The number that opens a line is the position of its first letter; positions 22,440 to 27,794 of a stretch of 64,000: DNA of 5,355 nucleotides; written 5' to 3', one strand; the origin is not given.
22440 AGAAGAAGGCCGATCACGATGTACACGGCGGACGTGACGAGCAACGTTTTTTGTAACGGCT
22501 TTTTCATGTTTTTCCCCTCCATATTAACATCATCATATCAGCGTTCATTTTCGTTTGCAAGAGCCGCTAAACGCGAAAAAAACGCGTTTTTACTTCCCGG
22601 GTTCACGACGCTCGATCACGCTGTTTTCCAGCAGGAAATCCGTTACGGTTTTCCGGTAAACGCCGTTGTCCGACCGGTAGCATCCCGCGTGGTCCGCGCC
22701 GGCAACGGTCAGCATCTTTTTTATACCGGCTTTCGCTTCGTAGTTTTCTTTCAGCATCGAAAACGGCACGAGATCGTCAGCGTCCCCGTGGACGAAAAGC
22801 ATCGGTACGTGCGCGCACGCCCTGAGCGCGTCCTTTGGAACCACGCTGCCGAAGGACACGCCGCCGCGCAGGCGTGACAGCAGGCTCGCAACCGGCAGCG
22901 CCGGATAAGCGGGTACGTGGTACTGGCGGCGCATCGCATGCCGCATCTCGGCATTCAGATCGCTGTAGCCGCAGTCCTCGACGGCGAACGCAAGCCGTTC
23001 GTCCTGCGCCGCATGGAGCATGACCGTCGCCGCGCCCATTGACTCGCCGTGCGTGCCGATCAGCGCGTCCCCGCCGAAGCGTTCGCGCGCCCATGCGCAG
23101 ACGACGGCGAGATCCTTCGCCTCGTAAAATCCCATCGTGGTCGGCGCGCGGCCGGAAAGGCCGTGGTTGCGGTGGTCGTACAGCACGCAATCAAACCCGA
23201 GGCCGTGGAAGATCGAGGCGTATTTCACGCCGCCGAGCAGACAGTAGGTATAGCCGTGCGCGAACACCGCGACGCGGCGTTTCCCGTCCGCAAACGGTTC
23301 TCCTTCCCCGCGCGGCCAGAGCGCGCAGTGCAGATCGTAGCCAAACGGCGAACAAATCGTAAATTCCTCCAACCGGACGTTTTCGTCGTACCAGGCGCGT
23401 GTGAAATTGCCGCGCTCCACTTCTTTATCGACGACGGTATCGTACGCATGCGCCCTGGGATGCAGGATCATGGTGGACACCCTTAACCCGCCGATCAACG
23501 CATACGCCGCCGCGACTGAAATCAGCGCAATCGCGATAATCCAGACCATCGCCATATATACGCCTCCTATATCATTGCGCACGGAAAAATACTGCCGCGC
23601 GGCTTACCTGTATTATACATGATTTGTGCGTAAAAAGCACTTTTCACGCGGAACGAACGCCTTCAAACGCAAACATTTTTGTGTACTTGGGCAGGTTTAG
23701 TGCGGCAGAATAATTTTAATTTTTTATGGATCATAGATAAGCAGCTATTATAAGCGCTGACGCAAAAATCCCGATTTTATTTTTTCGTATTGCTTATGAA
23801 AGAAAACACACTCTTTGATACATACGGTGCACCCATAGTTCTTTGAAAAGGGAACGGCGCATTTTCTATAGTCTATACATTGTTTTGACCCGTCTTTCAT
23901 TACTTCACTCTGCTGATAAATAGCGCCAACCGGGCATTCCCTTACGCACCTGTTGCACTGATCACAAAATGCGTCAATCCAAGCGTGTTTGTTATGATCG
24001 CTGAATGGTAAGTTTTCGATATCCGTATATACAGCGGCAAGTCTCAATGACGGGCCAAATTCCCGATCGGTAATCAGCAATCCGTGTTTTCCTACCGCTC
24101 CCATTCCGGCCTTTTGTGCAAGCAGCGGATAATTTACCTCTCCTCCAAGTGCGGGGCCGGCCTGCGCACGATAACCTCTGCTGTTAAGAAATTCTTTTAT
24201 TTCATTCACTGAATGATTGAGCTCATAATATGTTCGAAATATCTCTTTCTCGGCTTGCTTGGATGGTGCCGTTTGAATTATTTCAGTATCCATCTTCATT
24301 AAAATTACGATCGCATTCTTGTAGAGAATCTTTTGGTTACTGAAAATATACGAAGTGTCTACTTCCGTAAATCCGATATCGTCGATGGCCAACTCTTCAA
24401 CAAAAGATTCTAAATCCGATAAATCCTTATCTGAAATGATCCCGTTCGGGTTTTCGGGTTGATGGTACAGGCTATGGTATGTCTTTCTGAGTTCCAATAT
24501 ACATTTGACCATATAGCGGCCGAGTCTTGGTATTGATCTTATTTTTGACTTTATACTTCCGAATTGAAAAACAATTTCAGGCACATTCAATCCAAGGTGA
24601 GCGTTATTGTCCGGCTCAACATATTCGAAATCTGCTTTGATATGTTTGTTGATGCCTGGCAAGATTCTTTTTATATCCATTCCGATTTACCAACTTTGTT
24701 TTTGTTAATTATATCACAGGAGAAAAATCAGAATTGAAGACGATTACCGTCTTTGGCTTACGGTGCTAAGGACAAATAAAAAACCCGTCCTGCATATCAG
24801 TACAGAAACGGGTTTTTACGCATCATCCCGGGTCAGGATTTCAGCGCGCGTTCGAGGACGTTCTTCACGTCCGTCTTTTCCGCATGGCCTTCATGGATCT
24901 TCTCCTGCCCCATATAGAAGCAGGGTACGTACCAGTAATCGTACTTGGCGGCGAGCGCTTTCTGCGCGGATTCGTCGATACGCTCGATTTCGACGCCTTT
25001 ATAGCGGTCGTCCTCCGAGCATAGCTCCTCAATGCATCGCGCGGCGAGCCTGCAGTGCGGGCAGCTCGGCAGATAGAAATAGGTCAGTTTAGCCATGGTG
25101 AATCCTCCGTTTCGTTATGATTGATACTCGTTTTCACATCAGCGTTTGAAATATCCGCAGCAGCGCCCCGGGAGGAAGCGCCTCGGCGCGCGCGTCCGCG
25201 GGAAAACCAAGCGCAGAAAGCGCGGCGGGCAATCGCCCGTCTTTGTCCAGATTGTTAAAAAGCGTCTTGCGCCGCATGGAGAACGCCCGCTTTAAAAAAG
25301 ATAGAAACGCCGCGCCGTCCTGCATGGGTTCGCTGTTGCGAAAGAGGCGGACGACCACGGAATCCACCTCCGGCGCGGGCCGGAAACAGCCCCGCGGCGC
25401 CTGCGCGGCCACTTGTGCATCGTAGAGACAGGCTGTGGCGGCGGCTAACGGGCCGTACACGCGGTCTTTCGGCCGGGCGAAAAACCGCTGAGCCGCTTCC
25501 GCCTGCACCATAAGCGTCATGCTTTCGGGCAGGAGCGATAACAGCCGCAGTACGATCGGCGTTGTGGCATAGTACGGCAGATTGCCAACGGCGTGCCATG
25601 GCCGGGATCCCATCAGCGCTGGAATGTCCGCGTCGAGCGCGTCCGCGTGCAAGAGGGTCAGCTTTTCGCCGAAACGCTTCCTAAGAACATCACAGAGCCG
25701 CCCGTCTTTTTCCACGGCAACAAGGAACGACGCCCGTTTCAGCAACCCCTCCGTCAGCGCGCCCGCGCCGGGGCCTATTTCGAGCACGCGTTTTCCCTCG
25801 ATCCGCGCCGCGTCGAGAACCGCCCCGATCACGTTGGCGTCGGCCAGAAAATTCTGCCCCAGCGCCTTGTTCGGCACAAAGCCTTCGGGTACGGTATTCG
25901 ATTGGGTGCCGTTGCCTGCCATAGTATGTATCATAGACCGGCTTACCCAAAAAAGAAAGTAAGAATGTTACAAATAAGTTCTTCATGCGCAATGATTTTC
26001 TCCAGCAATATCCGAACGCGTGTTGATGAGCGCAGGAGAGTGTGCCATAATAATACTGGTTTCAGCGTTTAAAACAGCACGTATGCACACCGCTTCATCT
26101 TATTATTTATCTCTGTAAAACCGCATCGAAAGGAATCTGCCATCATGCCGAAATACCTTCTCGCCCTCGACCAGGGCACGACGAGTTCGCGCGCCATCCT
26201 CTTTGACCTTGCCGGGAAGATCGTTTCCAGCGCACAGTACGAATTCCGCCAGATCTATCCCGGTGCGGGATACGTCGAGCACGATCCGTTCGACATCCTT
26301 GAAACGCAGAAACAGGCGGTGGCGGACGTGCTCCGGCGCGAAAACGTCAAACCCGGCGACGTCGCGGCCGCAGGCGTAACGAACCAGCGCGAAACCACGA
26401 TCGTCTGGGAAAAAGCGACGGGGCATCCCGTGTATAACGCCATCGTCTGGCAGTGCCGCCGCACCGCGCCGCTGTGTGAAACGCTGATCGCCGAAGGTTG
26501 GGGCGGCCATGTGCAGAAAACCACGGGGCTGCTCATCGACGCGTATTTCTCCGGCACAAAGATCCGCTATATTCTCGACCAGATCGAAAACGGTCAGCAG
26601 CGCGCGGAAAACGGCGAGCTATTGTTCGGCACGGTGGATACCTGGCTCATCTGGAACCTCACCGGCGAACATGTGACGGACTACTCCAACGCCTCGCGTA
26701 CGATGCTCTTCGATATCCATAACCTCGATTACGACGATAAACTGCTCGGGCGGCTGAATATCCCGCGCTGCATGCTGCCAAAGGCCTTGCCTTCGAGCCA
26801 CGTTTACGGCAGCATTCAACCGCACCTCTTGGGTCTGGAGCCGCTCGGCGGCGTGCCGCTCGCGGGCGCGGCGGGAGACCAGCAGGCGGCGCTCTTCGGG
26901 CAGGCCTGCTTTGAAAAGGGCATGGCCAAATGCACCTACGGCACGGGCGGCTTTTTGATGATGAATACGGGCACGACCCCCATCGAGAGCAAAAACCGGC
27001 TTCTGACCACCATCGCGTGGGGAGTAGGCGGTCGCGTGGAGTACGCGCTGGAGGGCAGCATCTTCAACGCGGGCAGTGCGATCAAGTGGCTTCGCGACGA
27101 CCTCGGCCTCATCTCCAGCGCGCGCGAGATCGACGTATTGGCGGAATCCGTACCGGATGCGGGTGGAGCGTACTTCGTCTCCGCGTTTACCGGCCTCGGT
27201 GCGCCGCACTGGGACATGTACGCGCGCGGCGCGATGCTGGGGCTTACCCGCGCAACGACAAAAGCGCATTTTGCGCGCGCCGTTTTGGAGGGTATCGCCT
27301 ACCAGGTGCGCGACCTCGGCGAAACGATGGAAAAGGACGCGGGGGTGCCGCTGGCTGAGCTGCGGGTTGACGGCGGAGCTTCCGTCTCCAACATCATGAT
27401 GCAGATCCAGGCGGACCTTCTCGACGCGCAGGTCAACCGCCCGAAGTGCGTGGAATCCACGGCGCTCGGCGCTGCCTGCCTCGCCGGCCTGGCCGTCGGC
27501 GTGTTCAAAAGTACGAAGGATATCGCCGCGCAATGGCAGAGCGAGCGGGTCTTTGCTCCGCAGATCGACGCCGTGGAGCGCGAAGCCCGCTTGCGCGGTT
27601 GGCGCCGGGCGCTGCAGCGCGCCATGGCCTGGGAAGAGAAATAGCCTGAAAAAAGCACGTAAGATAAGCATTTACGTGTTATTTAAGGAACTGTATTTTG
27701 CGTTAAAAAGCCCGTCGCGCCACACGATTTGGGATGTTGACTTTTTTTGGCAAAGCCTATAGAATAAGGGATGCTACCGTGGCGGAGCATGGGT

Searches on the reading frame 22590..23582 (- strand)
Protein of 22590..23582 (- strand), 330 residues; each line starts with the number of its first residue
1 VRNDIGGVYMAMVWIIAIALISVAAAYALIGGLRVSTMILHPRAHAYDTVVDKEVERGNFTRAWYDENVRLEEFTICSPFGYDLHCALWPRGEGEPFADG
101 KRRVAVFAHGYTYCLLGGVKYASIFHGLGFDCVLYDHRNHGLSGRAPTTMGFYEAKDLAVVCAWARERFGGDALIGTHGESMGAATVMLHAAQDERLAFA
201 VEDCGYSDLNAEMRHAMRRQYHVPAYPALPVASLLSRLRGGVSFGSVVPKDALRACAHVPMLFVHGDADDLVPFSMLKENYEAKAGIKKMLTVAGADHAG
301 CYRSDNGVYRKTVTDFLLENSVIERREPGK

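Call 9: search_protein_families(library=pfam, proteins=[window:22590-23582:-], max_evalue=0.001)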
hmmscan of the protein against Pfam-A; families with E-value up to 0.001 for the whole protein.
window:22590-23582:- (330 aa): 5 families
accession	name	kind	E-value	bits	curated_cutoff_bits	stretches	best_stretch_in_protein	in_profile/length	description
PF00561.26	Abhydrolase_1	-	2.2e-10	41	25.8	1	109-217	7-113/245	alpha/beta hydrolase fold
PF12146.15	Hydrolase_4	-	1.5e-08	34.6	27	1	102-196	4-99/239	Serine aminopeptidase, S33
PF02129.25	Peptidase_S15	-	8.9e-07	29.3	23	1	125-212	47-135/262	X-Pro dipeptidyl-peptidase (S15 family)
PF00326.27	Peptidase_S9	-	1.8e-05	24.8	22.6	1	150-319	40-208/213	Prolyl oligopeptidase family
PF08386.16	Abhydrolase_4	-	0.00014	22.4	21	1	249-321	25-95/103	TAP-like protein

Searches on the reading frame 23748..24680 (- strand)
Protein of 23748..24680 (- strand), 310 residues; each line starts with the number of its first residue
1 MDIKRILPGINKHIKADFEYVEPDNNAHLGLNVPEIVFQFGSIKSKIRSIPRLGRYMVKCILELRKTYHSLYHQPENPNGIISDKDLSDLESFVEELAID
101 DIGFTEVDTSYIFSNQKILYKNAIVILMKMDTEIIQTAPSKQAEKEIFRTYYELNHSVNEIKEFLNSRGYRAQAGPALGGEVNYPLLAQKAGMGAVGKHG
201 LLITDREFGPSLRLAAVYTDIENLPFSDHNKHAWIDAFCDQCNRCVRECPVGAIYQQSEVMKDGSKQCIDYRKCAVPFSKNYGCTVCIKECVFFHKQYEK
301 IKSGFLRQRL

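Call 10: search_protein_families(library=pfam, proteins=[window:23748-24680:-], max_evalue=0.001)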
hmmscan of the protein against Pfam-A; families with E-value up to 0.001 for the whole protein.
window:23748-24680:- (310 aa): 4 families
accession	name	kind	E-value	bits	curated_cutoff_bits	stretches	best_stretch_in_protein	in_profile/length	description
PF00037.32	Fer4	-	5.4e-05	23.3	21.1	1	237-255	6-24/24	4Fe-4S binding domain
PF12837.12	Fer4_6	-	0.0001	22.5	25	1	236-254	6-24/24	4Fe-4S binding domain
PF12838.12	Fer4_7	-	0.00013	22.8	27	1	239-291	2-48/52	4Fe-4S dicluster domain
PF13237.11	Fer4_10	-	0.00027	21.2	25.5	1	238-275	8-49/53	4Fe-4S dicluster domain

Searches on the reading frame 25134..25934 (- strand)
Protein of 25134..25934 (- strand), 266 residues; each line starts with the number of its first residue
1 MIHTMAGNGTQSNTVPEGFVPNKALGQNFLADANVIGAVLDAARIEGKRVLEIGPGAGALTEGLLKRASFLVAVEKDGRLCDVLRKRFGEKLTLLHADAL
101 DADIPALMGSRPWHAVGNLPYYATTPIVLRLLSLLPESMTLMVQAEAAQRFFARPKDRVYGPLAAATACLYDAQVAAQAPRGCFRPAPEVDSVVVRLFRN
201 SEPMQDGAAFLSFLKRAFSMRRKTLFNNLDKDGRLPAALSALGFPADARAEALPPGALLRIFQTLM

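Call 10: search_protein_families(library=pfam, proteins=[window:25134-25934:-], max_evalue=0.001)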
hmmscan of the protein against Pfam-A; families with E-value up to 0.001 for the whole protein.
window:25134-25934:- (266 aa): 1 family
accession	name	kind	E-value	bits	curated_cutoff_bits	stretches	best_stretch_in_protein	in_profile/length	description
PF00398.26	RrnaAD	-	3.5e-52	177.5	24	1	22-264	5-260/263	Ribosomal RNA adenine dimethylase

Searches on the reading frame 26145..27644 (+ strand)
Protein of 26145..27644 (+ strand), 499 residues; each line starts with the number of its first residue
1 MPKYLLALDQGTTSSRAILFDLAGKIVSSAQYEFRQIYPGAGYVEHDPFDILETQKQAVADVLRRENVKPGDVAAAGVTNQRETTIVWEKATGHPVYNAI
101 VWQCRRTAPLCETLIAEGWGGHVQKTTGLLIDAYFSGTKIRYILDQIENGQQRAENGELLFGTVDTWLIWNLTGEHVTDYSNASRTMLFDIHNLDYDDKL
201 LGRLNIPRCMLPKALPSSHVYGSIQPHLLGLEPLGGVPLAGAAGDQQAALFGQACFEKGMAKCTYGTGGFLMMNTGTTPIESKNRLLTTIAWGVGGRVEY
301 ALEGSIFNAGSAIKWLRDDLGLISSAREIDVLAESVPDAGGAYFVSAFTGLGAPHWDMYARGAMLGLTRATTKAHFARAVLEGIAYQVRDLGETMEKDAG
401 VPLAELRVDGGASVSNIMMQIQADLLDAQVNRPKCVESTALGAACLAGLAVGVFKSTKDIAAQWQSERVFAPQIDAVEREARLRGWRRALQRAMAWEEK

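Call 10: search_protein_families(library=pfam, proteins=[window:26145-27644:+], max_evalue=0.001)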
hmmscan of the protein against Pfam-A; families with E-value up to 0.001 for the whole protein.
window:26145-27644:+ (499 aa): 2 families
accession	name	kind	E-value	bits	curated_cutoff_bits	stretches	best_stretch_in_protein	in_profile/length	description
PF00370.27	FGGY_N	-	2.6e-74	250.3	28.8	1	4-252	1-245/245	FGGY family of carbohydrate kinases, N-terminal domain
PF02782.22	FGGY_C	-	1.8e-44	152.3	27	1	261-450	1-197/198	FGGY family of carbohydrate kinases, C-terminal domain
